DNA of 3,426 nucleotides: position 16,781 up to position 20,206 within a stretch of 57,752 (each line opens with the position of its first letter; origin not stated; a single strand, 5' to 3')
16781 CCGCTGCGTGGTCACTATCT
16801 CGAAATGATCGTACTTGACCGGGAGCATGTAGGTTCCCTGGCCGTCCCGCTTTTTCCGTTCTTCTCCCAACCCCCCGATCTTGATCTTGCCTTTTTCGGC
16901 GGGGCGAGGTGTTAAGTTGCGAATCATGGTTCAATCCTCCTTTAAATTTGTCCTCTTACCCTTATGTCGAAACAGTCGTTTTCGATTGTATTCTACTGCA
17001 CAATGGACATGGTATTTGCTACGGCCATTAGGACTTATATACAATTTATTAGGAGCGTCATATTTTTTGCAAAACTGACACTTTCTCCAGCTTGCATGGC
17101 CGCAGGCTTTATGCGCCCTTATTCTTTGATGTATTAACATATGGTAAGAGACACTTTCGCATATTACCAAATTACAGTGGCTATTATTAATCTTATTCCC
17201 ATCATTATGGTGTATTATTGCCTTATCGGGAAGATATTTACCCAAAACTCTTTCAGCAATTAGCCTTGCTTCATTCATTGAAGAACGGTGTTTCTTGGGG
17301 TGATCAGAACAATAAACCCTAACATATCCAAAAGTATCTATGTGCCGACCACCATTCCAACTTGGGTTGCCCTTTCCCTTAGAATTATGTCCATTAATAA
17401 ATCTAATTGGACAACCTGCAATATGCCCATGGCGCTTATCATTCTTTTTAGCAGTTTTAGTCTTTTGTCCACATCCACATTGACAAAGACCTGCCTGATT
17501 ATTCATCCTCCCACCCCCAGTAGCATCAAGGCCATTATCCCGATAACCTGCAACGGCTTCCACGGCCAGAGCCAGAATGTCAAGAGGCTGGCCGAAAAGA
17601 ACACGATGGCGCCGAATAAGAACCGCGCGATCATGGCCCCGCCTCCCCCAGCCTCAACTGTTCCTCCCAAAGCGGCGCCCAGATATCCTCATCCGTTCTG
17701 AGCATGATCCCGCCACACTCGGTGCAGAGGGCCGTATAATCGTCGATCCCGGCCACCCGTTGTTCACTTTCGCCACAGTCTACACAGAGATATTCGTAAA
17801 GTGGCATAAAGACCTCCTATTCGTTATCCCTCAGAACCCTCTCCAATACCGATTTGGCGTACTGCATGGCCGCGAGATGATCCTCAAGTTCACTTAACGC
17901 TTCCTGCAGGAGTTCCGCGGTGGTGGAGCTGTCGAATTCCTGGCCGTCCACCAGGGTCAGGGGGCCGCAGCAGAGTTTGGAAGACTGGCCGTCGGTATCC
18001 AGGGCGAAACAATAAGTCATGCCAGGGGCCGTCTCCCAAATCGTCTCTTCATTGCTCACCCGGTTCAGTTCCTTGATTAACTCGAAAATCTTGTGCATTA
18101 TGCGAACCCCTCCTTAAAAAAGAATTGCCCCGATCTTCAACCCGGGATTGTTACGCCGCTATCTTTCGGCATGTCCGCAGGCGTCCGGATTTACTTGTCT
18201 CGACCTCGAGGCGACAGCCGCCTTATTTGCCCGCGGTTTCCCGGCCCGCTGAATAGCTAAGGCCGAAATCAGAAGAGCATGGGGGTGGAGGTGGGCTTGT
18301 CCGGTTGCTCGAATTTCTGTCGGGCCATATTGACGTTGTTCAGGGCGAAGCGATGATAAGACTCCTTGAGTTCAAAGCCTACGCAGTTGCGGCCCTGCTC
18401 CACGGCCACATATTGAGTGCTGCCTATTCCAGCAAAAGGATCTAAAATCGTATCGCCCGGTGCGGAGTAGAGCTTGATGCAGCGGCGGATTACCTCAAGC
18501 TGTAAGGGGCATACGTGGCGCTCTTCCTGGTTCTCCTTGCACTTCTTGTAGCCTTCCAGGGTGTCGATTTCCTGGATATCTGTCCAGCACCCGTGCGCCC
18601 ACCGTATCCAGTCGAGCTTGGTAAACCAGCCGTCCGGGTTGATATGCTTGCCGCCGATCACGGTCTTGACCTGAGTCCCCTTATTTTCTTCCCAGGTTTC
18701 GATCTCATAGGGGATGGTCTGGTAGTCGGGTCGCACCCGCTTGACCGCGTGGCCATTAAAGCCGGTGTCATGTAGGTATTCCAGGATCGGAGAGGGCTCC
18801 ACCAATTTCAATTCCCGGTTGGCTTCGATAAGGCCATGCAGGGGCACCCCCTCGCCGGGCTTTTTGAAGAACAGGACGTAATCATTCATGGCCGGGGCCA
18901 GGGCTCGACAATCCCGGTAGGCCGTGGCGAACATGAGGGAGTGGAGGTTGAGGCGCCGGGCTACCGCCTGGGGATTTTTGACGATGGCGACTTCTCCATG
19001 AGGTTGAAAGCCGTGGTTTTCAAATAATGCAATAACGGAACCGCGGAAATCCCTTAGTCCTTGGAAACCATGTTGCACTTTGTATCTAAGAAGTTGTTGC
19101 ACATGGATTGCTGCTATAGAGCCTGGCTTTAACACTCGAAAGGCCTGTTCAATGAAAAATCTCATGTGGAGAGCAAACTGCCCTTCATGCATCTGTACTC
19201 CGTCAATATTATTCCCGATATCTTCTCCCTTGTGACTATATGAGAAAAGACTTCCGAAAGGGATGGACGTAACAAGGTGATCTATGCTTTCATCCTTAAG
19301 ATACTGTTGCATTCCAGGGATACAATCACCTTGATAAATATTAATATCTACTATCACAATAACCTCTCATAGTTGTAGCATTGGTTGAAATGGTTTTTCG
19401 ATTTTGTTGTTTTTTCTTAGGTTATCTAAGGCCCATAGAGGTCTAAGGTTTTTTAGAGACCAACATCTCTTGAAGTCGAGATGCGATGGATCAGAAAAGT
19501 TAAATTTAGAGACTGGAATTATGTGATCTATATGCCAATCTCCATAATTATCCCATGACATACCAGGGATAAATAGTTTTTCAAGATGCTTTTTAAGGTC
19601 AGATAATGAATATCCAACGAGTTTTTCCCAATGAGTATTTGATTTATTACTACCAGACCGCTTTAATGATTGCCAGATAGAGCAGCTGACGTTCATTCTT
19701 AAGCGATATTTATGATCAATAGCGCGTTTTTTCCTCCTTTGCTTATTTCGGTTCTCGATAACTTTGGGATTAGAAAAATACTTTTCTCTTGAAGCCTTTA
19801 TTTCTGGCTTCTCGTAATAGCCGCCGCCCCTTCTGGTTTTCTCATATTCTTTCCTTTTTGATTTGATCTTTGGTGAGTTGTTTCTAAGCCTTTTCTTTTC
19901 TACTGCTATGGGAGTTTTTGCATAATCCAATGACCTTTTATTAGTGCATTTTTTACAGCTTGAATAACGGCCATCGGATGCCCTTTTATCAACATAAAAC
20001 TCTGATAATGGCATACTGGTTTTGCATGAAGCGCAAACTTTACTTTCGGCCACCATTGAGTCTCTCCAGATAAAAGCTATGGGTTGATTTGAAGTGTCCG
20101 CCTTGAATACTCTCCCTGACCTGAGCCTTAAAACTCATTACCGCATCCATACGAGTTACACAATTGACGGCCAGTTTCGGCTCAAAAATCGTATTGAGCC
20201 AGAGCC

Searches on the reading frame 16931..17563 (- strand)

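Call 8: search_protein_families(library=phrogs, proteins=[window:16931-17563:-], max_evalue=0.01)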
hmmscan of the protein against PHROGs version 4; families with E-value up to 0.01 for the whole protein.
window:16931-17563:- (210 aa): 10 families
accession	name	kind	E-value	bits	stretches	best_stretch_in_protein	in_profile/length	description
phrog_25114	-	unknown function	2.1e-21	77.4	1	23-151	5-137/156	-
phrog_20891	-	DNA, RNA and nucleotide metabolism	3.2e-16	60.6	1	40-133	98-191/219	HNH endonuclease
phrog_10730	-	DNA, RNA and nucleotide metabolism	6.4e-12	46.6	1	69-147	65-144/234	HNH endonuclease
phrog_21964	-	DNA, RNA and nucleotide metabolism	2.6e-08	34.8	1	69-152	139-219/244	HNH endonuclease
phrog_7545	-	DNA, RNA and nucleotide metabolism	5.8e-08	34.1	1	74-159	62-149/160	HNH endonuclease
phrog_15471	-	DNA, RNA and nucleotide metabolism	2.3e-07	31.8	1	78-152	16-88/183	HNH endonuclease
phrog_59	-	DNA, RNA and nucleotide metabolism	1.1e-05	26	1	68-135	160-226/423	HNH endonuclease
phrog_14913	-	DNA, RNA and nucleotide metabolism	4.4e-05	24.6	1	80-195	17-134/149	HNH endonuclease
phrog_19902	-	DNA, RNA and nucleotide metabolism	5.7e-05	24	1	48-148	36-139/221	HNH endonuclease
phrog_959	-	DNA, RNA and nucleotide metabolism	0.00015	22.5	1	76-137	40-99/138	HNH endonuclease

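Call 9: search_protein_families(library=pfam, proteins=[window:16931-17563:-], max_evalue=0.01)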
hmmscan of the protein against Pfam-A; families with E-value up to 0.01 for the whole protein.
window:16931-17563:- (210 aa): 1 family
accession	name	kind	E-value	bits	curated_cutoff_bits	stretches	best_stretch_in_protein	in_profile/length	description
PF13392.12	HNH_3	-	1e-06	28.7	24.8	1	100-134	5-38/46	HNH endonuclease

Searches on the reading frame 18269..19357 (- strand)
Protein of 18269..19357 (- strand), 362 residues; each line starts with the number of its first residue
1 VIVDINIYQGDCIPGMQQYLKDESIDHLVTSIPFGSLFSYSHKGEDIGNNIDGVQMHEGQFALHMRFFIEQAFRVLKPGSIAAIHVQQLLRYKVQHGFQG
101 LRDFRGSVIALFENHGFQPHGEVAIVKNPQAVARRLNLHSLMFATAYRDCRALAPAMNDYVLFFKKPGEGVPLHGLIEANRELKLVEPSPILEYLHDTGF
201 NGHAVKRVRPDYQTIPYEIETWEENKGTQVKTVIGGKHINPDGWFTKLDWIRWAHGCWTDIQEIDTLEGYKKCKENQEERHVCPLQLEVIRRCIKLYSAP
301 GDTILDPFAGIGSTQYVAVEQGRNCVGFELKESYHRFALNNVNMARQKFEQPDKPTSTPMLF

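Call 8: search_protein_families(library=phrogs, proteins=[window:18269-19357:-], max_evalue=0.01)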
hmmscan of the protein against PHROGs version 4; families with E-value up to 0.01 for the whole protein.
window:18269-19357:- (362 aa): 12 families
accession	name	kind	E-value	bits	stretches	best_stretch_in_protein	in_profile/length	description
phrog_67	-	other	2.5e-39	137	1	3-353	122-354/743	DNA methyltransferase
phrog_16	-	DNA, RNA and nucleotide metabolism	7.2e-25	88.3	1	252-352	820-919/986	DNA helicase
phrog_498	-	other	3.7e-17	63.1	1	258-345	334-423/633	DNA methyltransferase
phrog_3008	-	other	5e-12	46.6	1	280-343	149-212/244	DNA methyltransferase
phrog_18293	-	other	1.2e-10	42.4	1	275-348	38-113/119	methyltransferase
phrog_12517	-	unknown function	1.1e-09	38.9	1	295-336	100-141/316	-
phrog_18146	-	other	2.1e-08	34.5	1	286-332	54-101/452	DNA methyltransferase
phrog_6952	-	other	1.3e-07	32.7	1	280-335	113-168/181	DNA methyltransferase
phrog_8769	-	other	2.2e-07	31.6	1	290-343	1-54/71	methyltransferase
phrog_23148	-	unknown function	1.7e-06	29.1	1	275-357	79-160/165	-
phrog_6025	-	other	4.9e-06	27.3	1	4-89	11-86/192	DNA methyltransferase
phrog_23085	-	unknown function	0.00043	20.9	1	263-335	24-98/138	-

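Call 9: search_protein_families(library=pfam, proteins=[window:18269-19357:-], max_evalue=0.01)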
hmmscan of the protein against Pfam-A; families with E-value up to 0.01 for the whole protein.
window:18269-19357:- (362 aa): 1 family
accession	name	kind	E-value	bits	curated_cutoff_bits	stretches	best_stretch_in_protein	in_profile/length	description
PF01555.25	N6_N4_Mtase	-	9.7e-24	85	26.7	1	25-338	1-219/221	DNA methylase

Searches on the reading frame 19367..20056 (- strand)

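Call 8: search_protein_families(library=phrogs, proteins=[window:19367-20056:-], max_evalue=0.01)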
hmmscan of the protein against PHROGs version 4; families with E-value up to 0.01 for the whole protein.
window:19367-20056:- (229 aa): 11 families
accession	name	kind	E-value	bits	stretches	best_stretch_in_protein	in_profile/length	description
phrog_1035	-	DNA, RNA and nucleotide metabolism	1.4e-21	78.6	1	3-225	61-220/271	endonuclease VII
phrog_28061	-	unknown function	1.3e-09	39.4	1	166-218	6-56/62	-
phrog_2340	-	DNA, RNA and nucleotide metabolism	3.7e-08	34.7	1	3-111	6-109/171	endonuclease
phrog_5558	-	moron, auxiliary metabolic gene and host takeover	8.2e-07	30.3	1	2-51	62-111/130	Lar-like restriction alleviation protein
phrog_12813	-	unknown function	2e-05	25.5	1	5-41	153-189/199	-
phrog_24058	-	unknown function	0.00012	23.5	1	3-51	3-49/98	-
phrog_6611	-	unknown function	0.00047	21.3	1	3-40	139-176/180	-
phrog_2255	-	DNA, RNA and nucleotide metabolism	0.0009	19.8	1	4-48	52-95/211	HNH endonuclease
phrog_3314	-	unknown function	0.0014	19.1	1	1-47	2-50/286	-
phrog_2633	-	DNA, RNA and nucleotide metabolism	0.0015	19.8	1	4-58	12-58/142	endonuclease VII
phrog_2539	-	unknown function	0.003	18.4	1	4-71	96-158/229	-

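Call 9: search_protein_families(library=pfam, proteins=[window:19367-20056:-], max_evalue=0.01)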
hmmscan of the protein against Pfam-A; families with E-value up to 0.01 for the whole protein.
window:19367-20056:- (229 aa): 0 families
